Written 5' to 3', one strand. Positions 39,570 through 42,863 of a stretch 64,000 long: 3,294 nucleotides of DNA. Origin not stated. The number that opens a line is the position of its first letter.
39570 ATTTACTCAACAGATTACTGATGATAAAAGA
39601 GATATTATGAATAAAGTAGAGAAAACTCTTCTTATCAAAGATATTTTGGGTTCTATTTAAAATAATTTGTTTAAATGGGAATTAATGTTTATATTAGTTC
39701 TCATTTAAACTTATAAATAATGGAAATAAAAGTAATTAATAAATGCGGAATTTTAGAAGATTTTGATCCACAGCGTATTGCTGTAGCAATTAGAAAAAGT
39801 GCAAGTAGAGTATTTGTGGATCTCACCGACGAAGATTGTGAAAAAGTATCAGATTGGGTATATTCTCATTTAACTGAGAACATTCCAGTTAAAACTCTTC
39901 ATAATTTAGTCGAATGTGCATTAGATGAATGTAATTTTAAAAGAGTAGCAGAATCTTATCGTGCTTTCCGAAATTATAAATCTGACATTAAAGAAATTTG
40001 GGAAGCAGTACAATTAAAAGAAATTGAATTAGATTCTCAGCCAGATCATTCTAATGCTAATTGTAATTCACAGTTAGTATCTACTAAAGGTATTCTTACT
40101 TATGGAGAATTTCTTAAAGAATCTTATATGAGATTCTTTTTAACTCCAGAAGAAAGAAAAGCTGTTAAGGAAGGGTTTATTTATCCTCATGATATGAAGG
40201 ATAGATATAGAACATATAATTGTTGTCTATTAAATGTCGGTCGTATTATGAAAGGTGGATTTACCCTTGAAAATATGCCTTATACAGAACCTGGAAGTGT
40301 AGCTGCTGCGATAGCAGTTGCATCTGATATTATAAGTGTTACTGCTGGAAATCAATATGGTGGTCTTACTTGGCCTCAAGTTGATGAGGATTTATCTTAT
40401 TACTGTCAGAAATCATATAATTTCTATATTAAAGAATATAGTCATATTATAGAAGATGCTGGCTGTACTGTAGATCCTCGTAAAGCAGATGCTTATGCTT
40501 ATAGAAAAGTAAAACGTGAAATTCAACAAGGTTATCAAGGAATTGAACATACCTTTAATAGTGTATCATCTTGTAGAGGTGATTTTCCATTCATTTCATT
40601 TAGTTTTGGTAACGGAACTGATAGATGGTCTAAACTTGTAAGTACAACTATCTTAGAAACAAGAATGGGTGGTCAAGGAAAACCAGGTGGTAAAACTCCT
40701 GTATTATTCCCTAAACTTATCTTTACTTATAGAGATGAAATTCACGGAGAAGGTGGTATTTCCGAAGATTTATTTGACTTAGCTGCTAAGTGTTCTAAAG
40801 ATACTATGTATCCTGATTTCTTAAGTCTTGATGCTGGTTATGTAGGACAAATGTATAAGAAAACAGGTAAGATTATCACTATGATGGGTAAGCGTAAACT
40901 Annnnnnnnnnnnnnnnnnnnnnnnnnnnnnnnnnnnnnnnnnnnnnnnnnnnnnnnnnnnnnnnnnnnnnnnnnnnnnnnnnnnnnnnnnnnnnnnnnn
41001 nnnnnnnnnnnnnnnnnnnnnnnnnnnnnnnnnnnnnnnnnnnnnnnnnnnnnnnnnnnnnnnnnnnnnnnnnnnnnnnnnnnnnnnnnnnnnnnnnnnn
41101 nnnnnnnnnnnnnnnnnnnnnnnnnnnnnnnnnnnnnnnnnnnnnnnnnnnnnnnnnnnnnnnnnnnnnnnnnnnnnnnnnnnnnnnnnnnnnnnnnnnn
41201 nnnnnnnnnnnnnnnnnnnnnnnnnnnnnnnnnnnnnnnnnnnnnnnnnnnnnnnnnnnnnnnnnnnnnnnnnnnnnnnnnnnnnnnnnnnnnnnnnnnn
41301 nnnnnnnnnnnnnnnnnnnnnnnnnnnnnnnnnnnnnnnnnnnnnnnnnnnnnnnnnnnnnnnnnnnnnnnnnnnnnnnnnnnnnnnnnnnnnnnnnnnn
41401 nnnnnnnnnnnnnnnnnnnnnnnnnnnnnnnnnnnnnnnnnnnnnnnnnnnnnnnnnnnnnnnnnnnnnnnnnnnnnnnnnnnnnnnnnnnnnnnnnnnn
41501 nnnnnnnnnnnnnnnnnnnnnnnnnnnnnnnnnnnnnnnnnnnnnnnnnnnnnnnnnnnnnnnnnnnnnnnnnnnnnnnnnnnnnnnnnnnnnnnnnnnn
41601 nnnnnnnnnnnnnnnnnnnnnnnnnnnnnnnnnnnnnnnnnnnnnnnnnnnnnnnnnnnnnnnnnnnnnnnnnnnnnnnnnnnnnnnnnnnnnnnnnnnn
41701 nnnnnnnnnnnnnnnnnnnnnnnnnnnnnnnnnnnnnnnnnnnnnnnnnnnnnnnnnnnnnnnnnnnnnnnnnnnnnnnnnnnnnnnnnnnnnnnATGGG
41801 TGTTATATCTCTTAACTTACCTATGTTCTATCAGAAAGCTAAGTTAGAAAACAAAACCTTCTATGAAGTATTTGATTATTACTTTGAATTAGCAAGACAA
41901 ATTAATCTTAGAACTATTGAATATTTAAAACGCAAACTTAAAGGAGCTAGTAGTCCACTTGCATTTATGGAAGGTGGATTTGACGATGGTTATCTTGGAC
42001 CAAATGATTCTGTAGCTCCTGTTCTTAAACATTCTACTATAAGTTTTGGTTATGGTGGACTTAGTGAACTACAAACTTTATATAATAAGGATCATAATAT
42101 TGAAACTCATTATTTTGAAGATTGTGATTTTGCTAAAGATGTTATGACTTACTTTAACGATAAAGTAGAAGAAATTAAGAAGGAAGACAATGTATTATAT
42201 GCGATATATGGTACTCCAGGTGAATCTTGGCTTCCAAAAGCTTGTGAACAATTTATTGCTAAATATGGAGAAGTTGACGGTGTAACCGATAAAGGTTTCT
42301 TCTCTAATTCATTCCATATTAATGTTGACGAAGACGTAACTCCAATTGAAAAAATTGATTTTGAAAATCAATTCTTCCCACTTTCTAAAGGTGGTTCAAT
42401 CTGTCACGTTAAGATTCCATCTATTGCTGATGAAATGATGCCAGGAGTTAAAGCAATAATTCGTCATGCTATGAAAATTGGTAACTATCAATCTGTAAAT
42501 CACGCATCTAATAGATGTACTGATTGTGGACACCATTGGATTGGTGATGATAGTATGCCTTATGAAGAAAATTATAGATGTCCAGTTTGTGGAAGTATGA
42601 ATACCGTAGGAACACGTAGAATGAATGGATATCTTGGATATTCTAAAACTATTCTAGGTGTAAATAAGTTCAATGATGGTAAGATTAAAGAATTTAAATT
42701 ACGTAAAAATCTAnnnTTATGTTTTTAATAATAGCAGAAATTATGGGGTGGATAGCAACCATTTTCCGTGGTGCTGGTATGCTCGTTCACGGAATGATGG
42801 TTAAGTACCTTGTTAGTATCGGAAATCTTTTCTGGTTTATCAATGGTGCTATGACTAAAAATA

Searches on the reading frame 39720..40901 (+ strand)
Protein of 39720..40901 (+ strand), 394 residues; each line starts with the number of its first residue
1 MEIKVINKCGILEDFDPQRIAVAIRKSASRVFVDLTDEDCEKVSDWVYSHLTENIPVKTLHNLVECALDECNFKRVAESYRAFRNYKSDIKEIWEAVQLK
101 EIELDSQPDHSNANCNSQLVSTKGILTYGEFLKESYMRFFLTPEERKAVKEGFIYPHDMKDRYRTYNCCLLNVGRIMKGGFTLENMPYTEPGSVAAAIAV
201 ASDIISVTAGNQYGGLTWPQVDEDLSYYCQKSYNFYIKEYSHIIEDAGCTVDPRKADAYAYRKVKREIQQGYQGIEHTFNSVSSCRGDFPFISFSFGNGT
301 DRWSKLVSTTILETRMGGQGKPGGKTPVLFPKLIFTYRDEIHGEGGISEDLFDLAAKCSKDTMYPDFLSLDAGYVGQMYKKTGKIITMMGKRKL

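Call 43: search_protein_families(library=pfam, proteins=[window:39720-40901:+], max_evalue=0.001)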
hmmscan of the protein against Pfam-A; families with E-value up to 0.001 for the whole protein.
window:39720-40901:+ (394 aa): 2 families
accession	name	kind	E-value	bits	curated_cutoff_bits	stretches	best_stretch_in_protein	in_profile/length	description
PF13597.11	NRDD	-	2.6e-42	145.7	26.2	1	112-392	2-265/562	Anaerobic ribonucleoside-triphosphate reductase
PF03477.21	ATP-cone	-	4.5e-10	40.4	25.8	1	3-87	1-86/88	ATP cone domain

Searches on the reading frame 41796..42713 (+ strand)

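Call 43: search_protein_families(library=pfam, proteins=[window:41796-42713:+], max_evalue=0.001)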
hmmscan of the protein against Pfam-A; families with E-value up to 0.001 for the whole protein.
window:41796-42713:+ (306 aa): 1 family
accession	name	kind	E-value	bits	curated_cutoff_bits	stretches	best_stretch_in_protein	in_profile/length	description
PF13597.11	NRDD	-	5.1e-55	187.6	26.2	1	1-304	279-560/562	Anaerobic ribonucleoside-triphosphate reductase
